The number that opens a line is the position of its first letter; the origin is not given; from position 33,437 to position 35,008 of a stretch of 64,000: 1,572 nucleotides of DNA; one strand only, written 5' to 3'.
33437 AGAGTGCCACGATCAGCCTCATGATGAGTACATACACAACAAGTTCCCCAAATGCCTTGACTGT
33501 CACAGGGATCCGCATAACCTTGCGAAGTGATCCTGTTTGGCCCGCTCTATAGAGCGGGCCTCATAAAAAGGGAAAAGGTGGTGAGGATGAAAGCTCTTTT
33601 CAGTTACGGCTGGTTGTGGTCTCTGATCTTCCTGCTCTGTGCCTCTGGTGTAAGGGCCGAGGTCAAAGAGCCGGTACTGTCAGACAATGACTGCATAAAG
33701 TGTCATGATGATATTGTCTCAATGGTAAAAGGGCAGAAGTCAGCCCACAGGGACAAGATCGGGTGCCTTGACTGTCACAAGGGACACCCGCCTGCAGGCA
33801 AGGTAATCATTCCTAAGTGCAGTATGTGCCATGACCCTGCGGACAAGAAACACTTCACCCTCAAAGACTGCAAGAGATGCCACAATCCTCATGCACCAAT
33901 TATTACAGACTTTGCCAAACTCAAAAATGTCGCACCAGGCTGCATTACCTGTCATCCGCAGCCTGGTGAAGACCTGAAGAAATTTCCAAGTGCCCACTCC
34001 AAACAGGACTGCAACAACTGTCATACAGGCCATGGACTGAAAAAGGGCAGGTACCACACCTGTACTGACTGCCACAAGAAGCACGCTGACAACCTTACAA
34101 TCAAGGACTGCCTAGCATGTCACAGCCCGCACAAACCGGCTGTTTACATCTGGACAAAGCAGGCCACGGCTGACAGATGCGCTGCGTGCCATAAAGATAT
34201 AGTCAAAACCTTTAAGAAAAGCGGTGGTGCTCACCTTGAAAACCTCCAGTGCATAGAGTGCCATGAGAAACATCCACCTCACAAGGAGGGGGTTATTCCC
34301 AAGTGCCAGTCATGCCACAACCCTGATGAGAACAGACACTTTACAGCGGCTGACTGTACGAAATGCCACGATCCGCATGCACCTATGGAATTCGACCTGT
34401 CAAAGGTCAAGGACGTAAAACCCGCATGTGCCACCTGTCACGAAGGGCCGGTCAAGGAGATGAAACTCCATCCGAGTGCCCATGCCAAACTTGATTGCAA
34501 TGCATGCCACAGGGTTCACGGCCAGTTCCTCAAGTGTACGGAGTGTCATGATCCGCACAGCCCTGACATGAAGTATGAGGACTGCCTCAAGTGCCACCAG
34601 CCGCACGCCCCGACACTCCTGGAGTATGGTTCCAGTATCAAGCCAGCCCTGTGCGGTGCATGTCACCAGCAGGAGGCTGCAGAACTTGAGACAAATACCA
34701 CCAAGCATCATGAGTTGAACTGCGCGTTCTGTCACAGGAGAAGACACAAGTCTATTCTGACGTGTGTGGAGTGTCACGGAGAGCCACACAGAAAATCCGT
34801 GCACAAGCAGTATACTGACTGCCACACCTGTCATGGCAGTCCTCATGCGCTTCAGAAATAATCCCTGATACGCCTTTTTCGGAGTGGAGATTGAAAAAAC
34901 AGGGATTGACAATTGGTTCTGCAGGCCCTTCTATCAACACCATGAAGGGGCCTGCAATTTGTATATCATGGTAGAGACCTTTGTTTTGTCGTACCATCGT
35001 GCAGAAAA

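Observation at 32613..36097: Three tandem paralogous multihaem cytochromes (44 CxxCH in total) built from shuffled tetrahaem modules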

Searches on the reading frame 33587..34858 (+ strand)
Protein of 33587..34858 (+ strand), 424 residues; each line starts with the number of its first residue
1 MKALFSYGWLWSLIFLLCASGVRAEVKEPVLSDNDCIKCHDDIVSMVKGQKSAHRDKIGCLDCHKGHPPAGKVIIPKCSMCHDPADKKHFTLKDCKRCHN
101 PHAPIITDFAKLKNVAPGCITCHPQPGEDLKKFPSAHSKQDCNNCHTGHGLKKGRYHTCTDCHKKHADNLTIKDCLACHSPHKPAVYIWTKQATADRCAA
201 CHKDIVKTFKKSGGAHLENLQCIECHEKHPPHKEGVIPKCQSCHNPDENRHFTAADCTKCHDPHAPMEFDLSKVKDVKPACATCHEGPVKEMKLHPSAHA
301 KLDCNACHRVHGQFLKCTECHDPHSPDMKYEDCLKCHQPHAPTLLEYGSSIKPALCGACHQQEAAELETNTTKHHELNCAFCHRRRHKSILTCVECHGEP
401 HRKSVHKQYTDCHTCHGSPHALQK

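Call 4: search_protein_families(library=pfam, proteins=[window:33587-34858:+], max_evalue=1)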
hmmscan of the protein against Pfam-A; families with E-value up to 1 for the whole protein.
window:33587-34858:+ (424 aa): 6 families
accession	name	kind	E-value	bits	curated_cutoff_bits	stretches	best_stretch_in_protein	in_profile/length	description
PF14522.11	Cytochrome_C7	-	1.9e-17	63.3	24.8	4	32-83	12-67/67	Cytochrome c7 and related cytochrome c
PF14537.11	Cytochrom_c3_2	-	7.1e-17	62.1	25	4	28-83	21-79/79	Cytochrome c3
PF09699.15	Paired_CXXCH_1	-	3.9e-15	55.7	20.6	5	173-204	7-38/41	Doubled CXXCH motif (Paired_CXXCH_1)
PF02085.21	Cytochrom_CIII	-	1.1e-06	29.3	22.9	1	163-244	25-101/101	Class III cytochrome C family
PF12511.13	DUF3716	-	0.027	14.8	22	1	300-337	11-48/59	Protein of unknown function (DUF3716)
PF22678.1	Cytochrom_c_NrfB-like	-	0.039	14.9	27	1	33-73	33-74/89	Cytochrome c-type protein NrfB-like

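Call 5: search_protein_families(library=ncbifam, proteins=[window:33587-34858:+], max_evalue=1)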
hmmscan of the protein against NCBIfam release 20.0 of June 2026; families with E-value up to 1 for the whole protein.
window:33587-34858:+ (424 aa): 9 families
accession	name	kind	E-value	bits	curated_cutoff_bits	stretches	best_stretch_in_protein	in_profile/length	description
TIGR03508.1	decahem_SO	subfamily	1.2e-16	60.9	192.2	3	33-168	70-224/258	DmsE family decaheme c-type cytochrome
NF047727.1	4hemeCytCCctA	equivalog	1.4e-09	38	180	3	173-245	38-105/109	tetraheme c-type cytochrome CctA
TIGR01905.1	paired_CXXCH_1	subfamily_domain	2.6e-08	33.6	25.2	3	173-205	7-39/41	doubled CXXCH domain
TIGR03153.1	cytochr_NrfH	equivalog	8.1e-06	25.9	134.2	2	31-65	100-134/138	cytochrome c nitrite reductase small subunit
NF045722.1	c3_cytochr_TmcA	equivalog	3.1e-05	23.8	114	2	321-397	48-124/125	acidic tetraheme cytochrome c3 TmcA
TIGR03507.1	decahem_SO1788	subfamily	0.00011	20.8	209.3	2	172-229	243-305/672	OmcA/MtrC family decaheme c-type cytochrome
NF041028.1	decahem_GSU2203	exception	0.00016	21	325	2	36-169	104-258/317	GSU2203 family decaheme c-type cytochrome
NF040967.1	cytc_ExtN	equivalog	0.75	8.5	200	2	32-67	199-234/415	selenite/tellurite reduction operon c-type cytochrome ExtN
NF045713.1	CxxCH_16_HmcA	equivalog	0.82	8.2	400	2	221-366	113-258/541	sulfate respiration complex hexadecaheme cytochrome HmcA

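Call 6: search_solved_structures(query=window:33587-34858:+, max_evalue=1, show_alignments=2)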
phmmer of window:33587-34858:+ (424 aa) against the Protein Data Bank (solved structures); distinct sequences matched with E-value up to 1: 12.
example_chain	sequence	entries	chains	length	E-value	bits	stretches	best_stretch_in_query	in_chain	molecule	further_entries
6r2q_A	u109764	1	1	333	0.0018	20.6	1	239-347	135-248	Cystathionine beta-synthase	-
6jzb_A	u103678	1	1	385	0.0027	20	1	351-409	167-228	Chaperone protein DnaJ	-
2k3v_A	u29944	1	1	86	0.0041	19.4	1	216-286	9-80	Tetraheme cytochrome c-type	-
9eov_A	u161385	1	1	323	0.007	18.7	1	95-227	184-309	Extracellular iron oxide respiratory system surface decaheme cytochrome c component MtrC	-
28pb_A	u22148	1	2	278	0.0092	18.3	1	194-320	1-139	Cytochrome c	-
2j7a_C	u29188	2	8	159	0.015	17.6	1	273-385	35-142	CYTOCHROME C QUINOL DEHYDROGENASE NRFH | NAPC/NIRT CYTOCHROME C FAMILY PROTEIN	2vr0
3cao_A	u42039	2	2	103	0.031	16.6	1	320-398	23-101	CYTOCHROME C3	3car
7o7g_A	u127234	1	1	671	0.043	16.1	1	95-227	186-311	Extracellular iron oxide respiratory system surface decaheme cytochrome c component MtrC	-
7qth_A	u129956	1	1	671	0.054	15.7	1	95-227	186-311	Extracellular iron oxide respiratory system surface decaheme cytochrome c component MtrC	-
8qbq_A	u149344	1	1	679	0.055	15.7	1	95-227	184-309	Extracellular iron oxide respiratory system surface decaheme cytochrome c component MtrC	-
8qbz_A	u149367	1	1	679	0.055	15.7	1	95-227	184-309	Extracellular iron oxide respiratory system surface decaheme cytochrome c component MtrC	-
5c2v_C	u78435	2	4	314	0.99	11.6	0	47-76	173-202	HYDRAZINE SYNTHASE GAMMA SUBUNIT | Hypothetical (Di heme) protein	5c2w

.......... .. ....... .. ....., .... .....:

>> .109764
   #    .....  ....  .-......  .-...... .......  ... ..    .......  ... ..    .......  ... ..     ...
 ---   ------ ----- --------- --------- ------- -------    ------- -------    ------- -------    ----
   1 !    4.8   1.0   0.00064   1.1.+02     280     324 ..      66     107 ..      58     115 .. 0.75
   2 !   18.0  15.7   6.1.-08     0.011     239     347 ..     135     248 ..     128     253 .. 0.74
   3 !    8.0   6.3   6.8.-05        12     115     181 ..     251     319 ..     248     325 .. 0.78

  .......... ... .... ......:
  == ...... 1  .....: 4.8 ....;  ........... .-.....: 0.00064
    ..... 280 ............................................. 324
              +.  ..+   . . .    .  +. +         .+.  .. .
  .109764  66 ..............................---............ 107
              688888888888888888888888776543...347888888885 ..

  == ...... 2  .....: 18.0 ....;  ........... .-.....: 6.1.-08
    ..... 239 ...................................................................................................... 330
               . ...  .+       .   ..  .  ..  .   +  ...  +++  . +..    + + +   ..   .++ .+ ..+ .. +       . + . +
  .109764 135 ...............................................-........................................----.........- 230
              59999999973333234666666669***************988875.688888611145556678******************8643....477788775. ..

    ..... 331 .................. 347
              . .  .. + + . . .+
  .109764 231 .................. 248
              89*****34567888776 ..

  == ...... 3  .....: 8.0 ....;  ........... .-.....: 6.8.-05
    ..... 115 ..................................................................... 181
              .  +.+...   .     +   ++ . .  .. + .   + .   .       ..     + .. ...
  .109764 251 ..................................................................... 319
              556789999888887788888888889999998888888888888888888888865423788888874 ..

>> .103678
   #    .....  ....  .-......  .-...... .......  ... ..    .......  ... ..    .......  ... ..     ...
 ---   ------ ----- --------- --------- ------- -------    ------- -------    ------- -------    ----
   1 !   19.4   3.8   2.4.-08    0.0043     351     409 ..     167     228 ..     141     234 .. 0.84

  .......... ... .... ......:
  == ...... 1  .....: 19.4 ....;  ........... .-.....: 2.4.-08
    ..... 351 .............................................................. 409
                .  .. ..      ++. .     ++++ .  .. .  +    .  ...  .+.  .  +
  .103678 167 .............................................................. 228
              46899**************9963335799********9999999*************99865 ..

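Call 10: find_homologous_proteins(query=window:33587-34858:+, max_evalue=0.00001)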
Query window:33587-34858:+ (424 aa): 895 proteins with E <= 0.00001 among 5840 candidates; the best 120 are listed.
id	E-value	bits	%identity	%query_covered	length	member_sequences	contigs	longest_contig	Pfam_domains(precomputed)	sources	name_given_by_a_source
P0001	0.0e+0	1009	100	100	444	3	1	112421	PF09699.16,PF14537.12,PF02085.22,PF14522.12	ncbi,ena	-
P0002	3.2e-243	826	79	100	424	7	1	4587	PF09699.16,PF14537.12,PF02085.22,PF14522.12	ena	-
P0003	1.9e-225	767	74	100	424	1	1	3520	PF09699.16,PF14537.12,PF14522.12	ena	-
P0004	1.1e-212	725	69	100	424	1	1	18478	PF09699.16,PF14537.12,PF02085.22,PF14522.12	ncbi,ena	-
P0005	1.4e-167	577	41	93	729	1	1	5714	PF09699.16,PF14537.12,PF02085.22,PF14522.12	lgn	-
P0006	1.3e-164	567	55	99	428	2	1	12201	PF09699.16,PF14537.12,PF02085.22,PF14522.12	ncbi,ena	-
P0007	2.6e-152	526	51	100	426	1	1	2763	PF09699.16,PF14537.12,PF02085.22,PF14522.12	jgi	jgi:predicted CXXCH cytochrome family protein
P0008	2.3e-147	510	39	92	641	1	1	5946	PF09699.16,PF14537.12,PF02085.22,PF14522.12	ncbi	-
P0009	1.5e-146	507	50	100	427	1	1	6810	PF09699.16,PF14537.12,PF02085.22,PF14522.12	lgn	-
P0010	9.4e-145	501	50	100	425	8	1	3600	PF09699.16,PF14537.12,PF02085.22,PF14522.12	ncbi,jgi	-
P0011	4.2e-143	496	52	100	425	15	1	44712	PF09699.16,PF14537.12,PF02085.22,PF14522.12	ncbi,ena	-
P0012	1.9e-141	490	50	99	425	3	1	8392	PF09699.16,PF14537.12,PF02085.22,PF14522.12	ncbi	-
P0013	3.1e-141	490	50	99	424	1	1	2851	PF09699.16,PF14537.12,PF02085.22,PF14522.12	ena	-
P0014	1.3e-137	478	50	94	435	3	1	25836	PF09699.16,PF14537.12,PF02085.22,PF14522.12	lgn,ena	-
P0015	5.1e-137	476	48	99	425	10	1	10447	PF09699.16,PF14537.12,PF02085.22,PF14522.12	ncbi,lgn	-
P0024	2.5e-133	464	47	99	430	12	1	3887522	PF09699.16,PF14537.12,PF02085.22,PF14522.12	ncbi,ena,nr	nr:cytochrome c3 family protein [uncultured Desulfuromonas sp.]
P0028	5.0e-131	456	46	98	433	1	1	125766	PF09699.16,PF14537.12,PF02085.22,PF14522.12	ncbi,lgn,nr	ncbi:MAG: hypothetical protein JXR59_09495 [Desulfuromonadaceae bacterium]|nr:hypothetical protein [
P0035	4.7e-124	433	45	100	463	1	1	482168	PF09699.16,PF14537.12,PF02085.22,PF14522.12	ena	-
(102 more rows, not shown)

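Call 14: find_encoding_contigs(protein=P0024, flank=10000, max_places=2)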
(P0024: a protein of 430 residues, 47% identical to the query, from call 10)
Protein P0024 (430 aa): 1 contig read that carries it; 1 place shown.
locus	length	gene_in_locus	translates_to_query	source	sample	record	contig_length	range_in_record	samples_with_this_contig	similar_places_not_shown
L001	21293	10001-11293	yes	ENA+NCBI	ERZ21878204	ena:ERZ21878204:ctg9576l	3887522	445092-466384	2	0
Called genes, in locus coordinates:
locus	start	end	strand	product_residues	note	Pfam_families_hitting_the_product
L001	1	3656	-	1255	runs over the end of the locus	PF05378:Hydant_A_N, PF01968:Hydantoinase_A, PF19278:Hydant_A_C (faint), PF02538:Hydantoinase_B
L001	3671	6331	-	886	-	PF17900:Peptidase_M1_N, PF01433:Peptidase_M1, PF11940:DUF3458, PF17432:DUF3458_C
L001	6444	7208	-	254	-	-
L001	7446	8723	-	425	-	PF01053:Cys_Met_Meta_PP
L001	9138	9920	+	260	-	PF14522:Cytochrome_C7 (faint), PF14537:Cytochrom_c3_2 (faint)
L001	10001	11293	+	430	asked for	PF02085:Cytochrom_CIII (faint), PF09699:Paired_CXXCH_1 (faint), PF14522:Cytochrome_C7 (faint), PF14537:Cytochrom_c3_2 (faint)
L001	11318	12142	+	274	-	PF14522:Cytochrome_C7 (faint), PF14537:Cytochrom_c3_2 (faint)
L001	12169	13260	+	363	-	PF08238:Sel1 (faint), PF13181:TPR_8 (faint)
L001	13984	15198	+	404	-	-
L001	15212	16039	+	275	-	PF14522:Cytochrome_C7 (faint), PF22113:Mtrc-MtrF_II-IV_dom (faint)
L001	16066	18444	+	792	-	PF22113:Mtrc-MtrF_II-IV_dom (faint), PF09699:Paired_CXXCH_1 (faint), PF14522:Cytochrome_C7 (faint), PF14537:Cytochrom_c3_2 (faint)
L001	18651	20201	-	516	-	PF05228:CHASE4, PF00672:HAMP (weak), PF00990:GGDEF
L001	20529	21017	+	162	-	PF02635:DsrE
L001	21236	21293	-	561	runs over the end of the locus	PF02463:SMC_N (faint), PF00005:ABC_tran, PF13476:AAA_23 (faint), PF13555:AAA_29 (faint), PF13304:AAA_21 (faint), PF12848:ABC_tran_Xtn, PF00005:ABC_tran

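Call 15: find_encoding_contigs(protein=P0028, flank=10000, max_places=2)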
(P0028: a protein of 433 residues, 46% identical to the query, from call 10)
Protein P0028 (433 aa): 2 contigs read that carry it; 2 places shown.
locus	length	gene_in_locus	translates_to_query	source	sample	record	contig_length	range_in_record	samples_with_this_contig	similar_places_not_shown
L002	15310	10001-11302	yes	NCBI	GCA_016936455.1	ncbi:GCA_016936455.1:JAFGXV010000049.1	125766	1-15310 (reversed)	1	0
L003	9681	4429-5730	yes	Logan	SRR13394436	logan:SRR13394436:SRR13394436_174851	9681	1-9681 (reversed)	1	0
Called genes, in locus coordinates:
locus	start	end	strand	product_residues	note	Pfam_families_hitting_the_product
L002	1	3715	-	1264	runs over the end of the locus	PF05378:Hydant_A_N, PF01968:Hydantoinase_A, PF19278:Hydant_A_C (weak), PF02538:Hydantoinase_B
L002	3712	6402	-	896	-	PF17900:Peptidase_M1_N, PF01433:Peptidase_M1, PF11940:DUF3458, PF17432:DUF3458_C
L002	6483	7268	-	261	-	-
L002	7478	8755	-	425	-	PF01053:Cys_Met_Meta_PP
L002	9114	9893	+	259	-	PF09699:Paired_CXXCH_1 (faint), PF14522:Cytochrome_C7 (faint), PF14537:Cytochrom_c3_2 (faint)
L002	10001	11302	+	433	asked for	PF02085:Cytochrom_CIII (faint), PF14522:Cytochrome_C7 (faint), PF14537:Cytochrom_c3_2 (faint), PF09699:Paired_CXXCH_1 (weak)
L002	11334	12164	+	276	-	PF14522:Cytochrome_C7 (faint), PF14537:Cytochrom_c3_2 (faint)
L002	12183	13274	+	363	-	PF08238:Sel1 (faint)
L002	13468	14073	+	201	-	PF03975:CheD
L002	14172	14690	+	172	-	PF02635:DsrE (weak)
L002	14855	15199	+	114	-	PF04342:DMT_6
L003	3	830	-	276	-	?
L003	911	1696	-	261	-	-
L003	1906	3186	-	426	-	PF01053:Cys_Met_Meta_PP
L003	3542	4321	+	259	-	PF09699:Paired_CXXCH_1 (faint), PF14522:Cytochrome_C7 (faint), PF14537:Cytochrom_c3_2 (faint)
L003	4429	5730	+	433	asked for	PF02085:Cytochrom_CIII (faint), PF14522:Cytochrome_C7 (faint), PF14537:Cytochrom_c3_2 (faint), PF09699:Paired_CXXCH_1 (weak)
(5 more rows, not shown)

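Call 16: find_encoding_contigs(protein=P0035, flank=10000, max_places=2)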
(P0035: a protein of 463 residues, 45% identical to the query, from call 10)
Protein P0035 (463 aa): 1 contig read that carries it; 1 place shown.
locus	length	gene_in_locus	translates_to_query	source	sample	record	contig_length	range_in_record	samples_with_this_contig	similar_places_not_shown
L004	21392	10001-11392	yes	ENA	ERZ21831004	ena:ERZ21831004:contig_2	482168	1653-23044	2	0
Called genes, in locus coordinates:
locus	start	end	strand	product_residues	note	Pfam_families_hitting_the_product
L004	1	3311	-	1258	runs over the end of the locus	PF05378:Hydant_A_N, PF01968:Hydantoinase_A, PF19278:Hydant_A_C (weak), PF02538:Hydantoinase_B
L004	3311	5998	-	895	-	PF17900:Peptidase_M1_N, PF01433:Peptidase_M1, PF11940:DUF3458, PF17432:DUF3458_C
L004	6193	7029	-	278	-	-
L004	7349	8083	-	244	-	PF01053:Cys_Met_Meta_PP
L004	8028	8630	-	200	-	PF01053:Cys_Met_Meta_PP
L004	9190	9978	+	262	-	PF14522:Cytochrome_C7 (faint), PF14537:Cytochrom_c3_2 (faint)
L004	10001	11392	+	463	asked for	PF02085:Cytochrom_CIII (faint), PF09699:Paired_CXXCH_1 (faint), PF14522:Cytochrome_C7 (faint), PF14537:Cytochrom_c3_2 (faint)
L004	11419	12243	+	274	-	PF02085:Cytochrom_CIII (faint), PF14522:Cytochrome_C7 (faint), PF14537:Cytochrom_c3_2 (faint)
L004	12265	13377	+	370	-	PF08238:Sel1 (faint)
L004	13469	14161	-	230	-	PF02308:MgtC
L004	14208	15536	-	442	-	PF03349:Toluene_X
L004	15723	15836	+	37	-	-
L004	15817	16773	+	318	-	PF01207:Dus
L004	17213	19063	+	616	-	PF14522:Cytochrome_C7 (faint), PF14537:Cytochrom_c3_2 (faint)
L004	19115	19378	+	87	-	-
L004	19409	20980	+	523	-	PF00672:HAMP, PF00512:HisKA, PF02518:HATPase_c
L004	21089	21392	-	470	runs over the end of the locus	PF00072:Response_reg, PF00158:Sigma54_activat, PF14532:Sigma54_activ_2, PF07728:AAA_5, PF25601:AAA_lid_14, PF02954:HTH_8 (faint)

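Call 22: find_related_loci(query=A1, collection=genome_contigs, flank=8000)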
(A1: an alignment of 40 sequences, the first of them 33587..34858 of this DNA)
Query A1 (424 aa) in genome_contigs; peptide patterns used: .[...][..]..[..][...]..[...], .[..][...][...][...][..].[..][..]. (x = any residue, [..] = any of these).
595 stretches matched a pattern; 257 encode a relative of the query (tblastn E <= 1e-3); the best 80 are kept; 78 distinct loci.
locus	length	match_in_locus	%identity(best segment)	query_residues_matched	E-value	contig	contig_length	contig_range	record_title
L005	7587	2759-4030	81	1-424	0e+0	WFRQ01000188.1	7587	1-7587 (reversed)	MAG: Deltaproteobacteria bacterium isolate S015_17 k151_204405, whole genome shotgun sequence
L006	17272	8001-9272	72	1-424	0e+0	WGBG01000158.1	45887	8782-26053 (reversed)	MAG: Deltaproteobacteria bacterium isolate S144_17 k151_50087, whole genome shotgun sequence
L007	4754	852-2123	72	1-424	0e+0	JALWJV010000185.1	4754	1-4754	MAG: Deltaproteobacteria bacterium isolate M17_metabat1_scaf2bin.112 M17_NODE_25679_length_4754_cov_1.829911, whole geno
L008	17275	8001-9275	53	1-424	1e-146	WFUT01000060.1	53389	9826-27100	MAG: Desulfobulbaceae bacterium isolate S140_14 k151_264275, whole genome shotgun sequence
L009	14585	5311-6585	52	1-424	3e-145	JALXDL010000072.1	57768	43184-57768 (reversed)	MAG: Desulfobulbaceae bacterium isolate T2_metabat2_scaf2bin.285 T2_NODE_286_length_57768_cov_2.904200, whole genome sho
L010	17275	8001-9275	52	1-424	4e-145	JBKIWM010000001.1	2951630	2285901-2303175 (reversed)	Thermodesulfobacteriota bacterium B35 contig_1, whole genome shotgun sequence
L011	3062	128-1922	50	1-424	4e-151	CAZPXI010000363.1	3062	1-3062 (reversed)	MAG TPA_asm: uncultured Desulfobulbus sp. isolate SRP128015_co3_35 genome assembly, contig: NODE_51573_length_3062_cov_4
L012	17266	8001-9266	51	1-422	4e-144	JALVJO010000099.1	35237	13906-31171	MAG: Deltaproteobacteria bacterium isolate A1_metabat2_scaf2bin.062 A1_NODE_223_length_35237_cov_45.657363, whole genome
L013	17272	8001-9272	50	1-424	8e-144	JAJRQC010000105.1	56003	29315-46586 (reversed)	MAG: Deltaproteobacteria bacterium isolate Dive100_bin10.32 k141_542537, whole genome shotgun sequence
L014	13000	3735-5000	50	1-422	9e-143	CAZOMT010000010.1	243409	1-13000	MAG TPA_asm: uncultured Thermodesulfatator sp. isolate binchicken_co219_236 genome assembly, contig: k141_771190, whole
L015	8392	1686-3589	50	7-424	4e-143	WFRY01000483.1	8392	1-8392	MAG: Desulfobulbaceae bacterium isolate S015_9 k151_99847, whole genome shotgun sequence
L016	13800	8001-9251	48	9-424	2e-142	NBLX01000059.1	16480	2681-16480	MAG: Desulfobacteraceae bacterium 4572_35.1 ex4572_35.1_scaffold_5442, whole genome shotgun sequence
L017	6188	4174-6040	47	2-424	4e-141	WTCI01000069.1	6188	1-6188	MAG: Desulfuromonadaceae bacterium isolate GLR9 c_000000556869, whole genome shotgun sequence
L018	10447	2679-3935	48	7-424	2e-138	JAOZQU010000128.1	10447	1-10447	MAG: Desulfocapsa sp. isolate GMC6_bin_5 GMC6_7426_length_10447_cov_9.886740, whole genome shotgun sequence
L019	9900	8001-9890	50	22-424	2e-138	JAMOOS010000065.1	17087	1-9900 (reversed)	MAG: Desulfuromonadaceae bacterium isolate 4559-240_maxbin2_scaf2bin.118 4559-240_scaffold_1748_c1, whole genome shotgun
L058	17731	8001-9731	47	1-424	4e-70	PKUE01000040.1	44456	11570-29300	MAG: Desulfuromonas sp. isolate BM513 sc_436, whole genome shotgun sequence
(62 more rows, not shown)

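Call 33: predict_structure(alignment_id=A1)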
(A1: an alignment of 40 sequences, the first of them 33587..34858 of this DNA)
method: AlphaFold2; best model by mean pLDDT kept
length: 424 residues; sequences in the alignment: 40
mean_pLDDT: 81.5   pTM: 0.56
mean pLDDT of the five models: 81.5, 80.5, 74.7, 67.9, 66.8
residues with pLDDT >= 90: 40; 70-90: 330; 50-70: 53; < 50: 1
segments of 3 or more residues with pLDDT < 50: none
pLDDT, mean of each block of 10 residues (from residue 1): 79 85 64 82 77 71 72 68 79 76 72 85 89 87 88 85 87 84 75 76 88 86 78 59 79 76 85 84 89 90 90 89 89 88 77 83 87 84 83 87 88 86 75
secondary structure, 60 per line:
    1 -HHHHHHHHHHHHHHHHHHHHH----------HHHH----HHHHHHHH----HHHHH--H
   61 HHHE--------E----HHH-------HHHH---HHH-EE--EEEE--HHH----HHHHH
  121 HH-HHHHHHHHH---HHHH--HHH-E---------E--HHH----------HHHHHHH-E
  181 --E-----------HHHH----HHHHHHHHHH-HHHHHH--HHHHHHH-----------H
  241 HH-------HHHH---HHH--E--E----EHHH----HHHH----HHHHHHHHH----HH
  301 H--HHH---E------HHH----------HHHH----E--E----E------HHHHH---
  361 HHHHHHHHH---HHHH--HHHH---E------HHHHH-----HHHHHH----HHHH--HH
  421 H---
elements in order: H2-22 H33-36 H41-48 H53-57 H60-63 H88-91 E103-106 H116-122 H124-132 H136-139 H172-178 H195-198 H203-212 H214-219 H222-228 H250-253 H278-281 H286-294 H330-333 H353-357 H361-369 H373-376 H379-382 H393-397 H403-408 H413-416

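Call 34: search_protein_families(library=ncbifam, proteins=[L058:9870-11906:+, L058:11966-12532:+, L058:12541-14037:+, L058:13985-14641:+, L058:14602-16233:+, L058:6946-7962:+], max_evalue=0.01)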
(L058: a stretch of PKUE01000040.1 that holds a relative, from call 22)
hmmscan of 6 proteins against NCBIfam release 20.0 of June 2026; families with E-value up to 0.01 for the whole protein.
L058:9870-11906:+ (679 aa): 0 families

L058:11966-12532:+ (189 aa): 1 family
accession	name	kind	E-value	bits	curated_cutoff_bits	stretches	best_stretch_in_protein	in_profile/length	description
TIGR02722.1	lp_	equivalog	2.1e-08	34.4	110.55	1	60-149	94-182/189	penicillin-binding protein activator LpoB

L058:12541-14037:+ (499 aa): 3 families
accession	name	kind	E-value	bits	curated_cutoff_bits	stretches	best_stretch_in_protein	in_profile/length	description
NF009453.0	PRK12813.1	equivalog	0.00026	20.6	264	1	304-370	111-175/223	flagellar basal body rod modification protein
NF053608.1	Lsa66_OmpA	equivalog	0.00087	17.8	700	1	302-376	161-236/581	fibronectin-binding adhesin Lsa66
NF009277.0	PRK12634.1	equivalog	0.0023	18.1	333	1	344-380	150-186/221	flagellar basal body rod modification protein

L058:13985-14641:+ (219 aa): 0 families

L058:14602-16233:+ (544 aa): 4 families
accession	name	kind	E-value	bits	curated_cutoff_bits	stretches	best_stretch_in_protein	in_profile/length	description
NF008054.0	PRK10788.1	equivalog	1.3e-08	34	493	1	377-434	243-300/626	peptidylprolyl isomerase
NF000809.0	PRK00059.1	equivalog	1.5e-07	31.1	303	1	364-532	155-333/336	peptidylprolyl isomerase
TIGR02925.1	cis_trans_EpsD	equivalog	2.5e-05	24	108.9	1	323-484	57-223/232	EpsD family peptidyl-prolyl cis-trans isomerase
NF002827.0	PRK03002.1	equivalog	3.4e-05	23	343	1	452-534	190-273/285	peptidylprolyl isomerase PrsA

L058:6946-7962:+ (339 aa): 1 family
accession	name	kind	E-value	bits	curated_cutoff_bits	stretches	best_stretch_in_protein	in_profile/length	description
NF035926.1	scyF_NHL_VPEP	equivalog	4.4e-19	68.9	350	1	173-330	116-273/376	scytonemin biosynthesis PEP-CTERM protein ScyF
